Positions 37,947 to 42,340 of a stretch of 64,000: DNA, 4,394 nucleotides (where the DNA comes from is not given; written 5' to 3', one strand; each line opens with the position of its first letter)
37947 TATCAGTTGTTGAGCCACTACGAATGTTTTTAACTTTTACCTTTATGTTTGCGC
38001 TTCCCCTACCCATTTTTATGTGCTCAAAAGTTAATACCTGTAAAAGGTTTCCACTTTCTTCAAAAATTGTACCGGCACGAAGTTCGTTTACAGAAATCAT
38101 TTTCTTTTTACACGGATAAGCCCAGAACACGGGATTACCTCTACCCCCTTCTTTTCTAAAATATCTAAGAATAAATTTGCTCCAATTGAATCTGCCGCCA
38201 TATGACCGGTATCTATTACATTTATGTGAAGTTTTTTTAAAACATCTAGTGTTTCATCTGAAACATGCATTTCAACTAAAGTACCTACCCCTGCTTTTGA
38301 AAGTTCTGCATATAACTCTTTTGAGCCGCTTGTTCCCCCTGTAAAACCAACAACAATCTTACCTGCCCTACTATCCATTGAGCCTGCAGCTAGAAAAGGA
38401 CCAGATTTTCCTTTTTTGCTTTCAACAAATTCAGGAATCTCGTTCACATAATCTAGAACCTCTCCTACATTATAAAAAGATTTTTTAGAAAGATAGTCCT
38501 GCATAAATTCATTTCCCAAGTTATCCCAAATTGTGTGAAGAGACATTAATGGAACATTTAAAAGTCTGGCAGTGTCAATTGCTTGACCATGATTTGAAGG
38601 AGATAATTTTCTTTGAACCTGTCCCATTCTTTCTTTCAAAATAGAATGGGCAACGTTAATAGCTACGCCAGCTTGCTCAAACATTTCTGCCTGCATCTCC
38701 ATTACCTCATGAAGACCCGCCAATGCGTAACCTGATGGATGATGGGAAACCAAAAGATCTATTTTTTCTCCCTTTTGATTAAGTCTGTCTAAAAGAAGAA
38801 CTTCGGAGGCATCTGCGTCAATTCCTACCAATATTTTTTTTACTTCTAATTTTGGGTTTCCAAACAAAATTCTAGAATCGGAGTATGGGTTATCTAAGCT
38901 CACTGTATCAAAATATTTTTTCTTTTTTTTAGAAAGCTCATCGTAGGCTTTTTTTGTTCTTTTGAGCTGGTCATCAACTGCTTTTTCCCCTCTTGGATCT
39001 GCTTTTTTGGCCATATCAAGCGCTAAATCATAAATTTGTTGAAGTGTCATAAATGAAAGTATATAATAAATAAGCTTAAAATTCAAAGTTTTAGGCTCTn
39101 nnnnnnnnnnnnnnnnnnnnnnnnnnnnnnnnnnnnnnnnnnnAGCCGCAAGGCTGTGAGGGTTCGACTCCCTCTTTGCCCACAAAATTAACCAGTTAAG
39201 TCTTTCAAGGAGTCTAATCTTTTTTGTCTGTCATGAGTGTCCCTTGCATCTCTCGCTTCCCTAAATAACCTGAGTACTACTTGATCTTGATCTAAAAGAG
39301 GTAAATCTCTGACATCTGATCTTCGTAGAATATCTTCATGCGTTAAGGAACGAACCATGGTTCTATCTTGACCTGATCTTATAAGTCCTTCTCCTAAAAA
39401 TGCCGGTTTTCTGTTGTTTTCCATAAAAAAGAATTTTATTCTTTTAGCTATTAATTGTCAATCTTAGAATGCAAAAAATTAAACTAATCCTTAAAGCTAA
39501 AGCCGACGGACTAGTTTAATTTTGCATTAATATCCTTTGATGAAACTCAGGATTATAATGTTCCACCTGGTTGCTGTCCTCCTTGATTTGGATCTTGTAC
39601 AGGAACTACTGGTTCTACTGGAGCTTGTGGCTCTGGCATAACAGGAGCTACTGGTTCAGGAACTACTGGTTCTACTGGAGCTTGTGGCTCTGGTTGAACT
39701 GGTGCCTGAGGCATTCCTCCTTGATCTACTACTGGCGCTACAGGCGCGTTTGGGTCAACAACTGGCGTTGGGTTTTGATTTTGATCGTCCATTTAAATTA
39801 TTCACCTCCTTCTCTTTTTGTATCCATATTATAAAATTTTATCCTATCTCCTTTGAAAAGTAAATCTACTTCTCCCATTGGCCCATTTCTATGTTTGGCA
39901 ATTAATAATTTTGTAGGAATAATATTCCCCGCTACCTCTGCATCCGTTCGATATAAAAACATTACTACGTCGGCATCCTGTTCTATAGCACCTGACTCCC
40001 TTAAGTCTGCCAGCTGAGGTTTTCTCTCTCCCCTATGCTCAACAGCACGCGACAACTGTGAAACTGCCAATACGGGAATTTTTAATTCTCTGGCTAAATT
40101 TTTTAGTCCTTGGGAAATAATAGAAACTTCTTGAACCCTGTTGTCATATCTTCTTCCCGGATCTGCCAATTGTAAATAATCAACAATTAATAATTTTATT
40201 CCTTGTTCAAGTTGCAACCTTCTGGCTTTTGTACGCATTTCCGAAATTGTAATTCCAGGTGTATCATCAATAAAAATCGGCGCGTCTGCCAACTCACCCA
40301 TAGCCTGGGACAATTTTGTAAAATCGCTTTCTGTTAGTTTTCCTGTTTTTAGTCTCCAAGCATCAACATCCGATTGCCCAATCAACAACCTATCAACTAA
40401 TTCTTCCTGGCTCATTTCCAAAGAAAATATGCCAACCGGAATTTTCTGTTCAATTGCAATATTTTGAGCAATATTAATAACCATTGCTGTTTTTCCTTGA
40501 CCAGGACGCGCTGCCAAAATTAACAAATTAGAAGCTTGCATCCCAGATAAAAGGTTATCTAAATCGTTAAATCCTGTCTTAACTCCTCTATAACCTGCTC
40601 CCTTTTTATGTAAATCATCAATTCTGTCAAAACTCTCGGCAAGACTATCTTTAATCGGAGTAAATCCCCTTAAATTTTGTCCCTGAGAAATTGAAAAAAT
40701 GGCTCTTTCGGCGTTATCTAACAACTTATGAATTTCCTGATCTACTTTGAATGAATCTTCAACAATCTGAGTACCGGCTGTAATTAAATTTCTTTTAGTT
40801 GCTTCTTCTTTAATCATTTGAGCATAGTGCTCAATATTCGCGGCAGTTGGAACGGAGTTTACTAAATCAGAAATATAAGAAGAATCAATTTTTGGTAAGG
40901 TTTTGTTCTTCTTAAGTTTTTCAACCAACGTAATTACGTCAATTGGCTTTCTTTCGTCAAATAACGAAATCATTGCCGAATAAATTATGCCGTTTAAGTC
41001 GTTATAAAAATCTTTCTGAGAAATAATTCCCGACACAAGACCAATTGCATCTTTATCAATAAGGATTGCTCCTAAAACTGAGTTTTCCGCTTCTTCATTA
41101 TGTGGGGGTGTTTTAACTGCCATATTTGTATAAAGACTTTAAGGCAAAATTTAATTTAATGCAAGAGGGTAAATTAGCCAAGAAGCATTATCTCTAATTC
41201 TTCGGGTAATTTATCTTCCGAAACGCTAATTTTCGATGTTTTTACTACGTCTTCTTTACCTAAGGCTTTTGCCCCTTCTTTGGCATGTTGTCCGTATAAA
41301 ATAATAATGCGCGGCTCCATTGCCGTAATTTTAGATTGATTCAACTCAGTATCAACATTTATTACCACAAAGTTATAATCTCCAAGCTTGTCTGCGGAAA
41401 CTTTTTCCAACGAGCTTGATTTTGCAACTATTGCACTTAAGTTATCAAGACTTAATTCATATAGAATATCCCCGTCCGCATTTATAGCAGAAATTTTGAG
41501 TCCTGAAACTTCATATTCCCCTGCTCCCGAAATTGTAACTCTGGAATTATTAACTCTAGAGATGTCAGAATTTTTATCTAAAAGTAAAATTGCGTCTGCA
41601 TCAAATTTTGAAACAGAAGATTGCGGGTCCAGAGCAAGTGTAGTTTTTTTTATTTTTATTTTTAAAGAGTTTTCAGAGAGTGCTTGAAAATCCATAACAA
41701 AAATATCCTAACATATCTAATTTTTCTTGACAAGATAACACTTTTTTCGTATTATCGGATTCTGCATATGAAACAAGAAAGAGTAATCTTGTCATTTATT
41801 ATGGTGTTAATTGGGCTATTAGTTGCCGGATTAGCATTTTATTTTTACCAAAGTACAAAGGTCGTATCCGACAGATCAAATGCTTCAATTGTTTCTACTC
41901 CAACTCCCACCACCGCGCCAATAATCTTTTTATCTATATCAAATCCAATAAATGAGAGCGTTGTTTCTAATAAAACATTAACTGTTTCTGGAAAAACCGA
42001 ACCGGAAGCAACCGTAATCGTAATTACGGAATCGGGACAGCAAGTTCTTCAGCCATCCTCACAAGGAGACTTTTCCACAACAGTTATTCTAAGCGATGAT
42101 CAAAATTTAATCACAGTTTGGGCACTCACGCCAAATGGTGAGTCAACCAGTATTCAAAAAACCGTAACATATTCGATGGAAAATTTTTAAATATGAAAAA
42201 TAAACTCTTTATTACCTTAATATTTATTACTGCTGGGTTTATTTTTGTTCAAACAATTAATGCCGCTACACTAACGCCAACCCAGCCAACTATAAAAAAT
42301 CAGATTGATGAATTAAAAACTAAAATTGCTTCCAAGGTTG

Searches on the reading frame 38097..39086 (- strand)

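Call 57: search_protein_families(library=pfam, proteins=[window:38097-39086:-], max_evalue=0.00001)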
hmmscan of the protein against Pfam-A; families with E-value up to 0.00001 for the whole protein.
window:38097-39086:- (329 aa): 1 family
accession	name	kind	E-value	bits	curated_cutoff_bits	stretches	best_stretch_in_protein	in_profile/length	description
PF01784.24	DUF34_NIF3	-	3e-07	30.7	23.4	0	73-317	27-247/256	Duf34/NIF3 (NGG1p interacting factor 3)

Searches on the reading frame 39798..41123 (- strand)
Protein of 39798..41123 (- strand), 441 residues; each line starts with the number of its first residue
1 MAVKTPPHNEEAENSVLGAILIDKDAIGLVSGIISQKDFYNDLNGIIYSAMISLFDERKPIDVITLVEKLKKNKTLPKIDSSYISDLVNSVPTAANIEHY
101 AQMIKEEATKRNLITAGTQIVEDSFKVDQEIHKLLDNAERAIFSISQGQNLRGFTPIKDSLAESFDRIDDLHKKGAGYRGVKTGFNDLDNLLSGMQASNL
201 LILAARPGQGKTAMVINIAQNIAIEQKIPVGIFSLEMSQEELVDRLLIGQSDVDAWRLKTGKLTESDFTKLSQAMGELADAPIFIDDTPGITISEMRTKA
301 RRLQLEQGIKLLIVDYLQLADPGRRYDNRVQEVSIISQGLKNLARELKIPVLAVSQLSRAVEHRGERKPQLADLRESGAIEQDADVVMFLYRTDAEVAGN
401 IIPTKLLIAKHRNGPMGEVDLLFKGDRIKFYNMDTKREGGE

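Call 58: search_protein_families(library=pfam, proteins=[window:39798-41123:-], max_evalue=0.00001)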
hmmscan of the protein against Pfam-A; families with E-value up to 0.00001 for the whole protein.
window:39798-41123:- (441 aa): 3 families
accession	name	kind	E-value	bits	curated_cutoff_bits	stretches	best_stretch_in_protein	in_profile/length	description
PF03796.21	DnaB_C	-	4.9e-99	331.3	27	1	180-432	1-255/255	DnaB-like helicase C terminal domain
PF00772.26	DnaB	-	7.8e-32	109.8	23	1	6-106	2-103/103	DnaB-like helicase N terminal domain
PF13481.12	AAA_25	-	1.6e-11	44.6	27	1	183-358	17-191/195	AAA domain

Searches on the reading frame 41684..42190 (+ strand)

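Call 58: search_protein_families(library=pfam, proteins=[window:41684-42190:+], max_evalue=0.00001)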
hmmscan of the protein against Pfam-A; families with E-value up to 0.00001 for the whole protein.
window:41684-42190:+ (168 aa): 1 family
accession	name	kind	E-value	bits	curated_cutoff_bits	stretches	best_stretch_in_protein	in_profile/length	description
PF09136.16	Glucodextran_B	-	1.4e-08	35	27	1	83-163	3-81/83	Glucodextranase, domain B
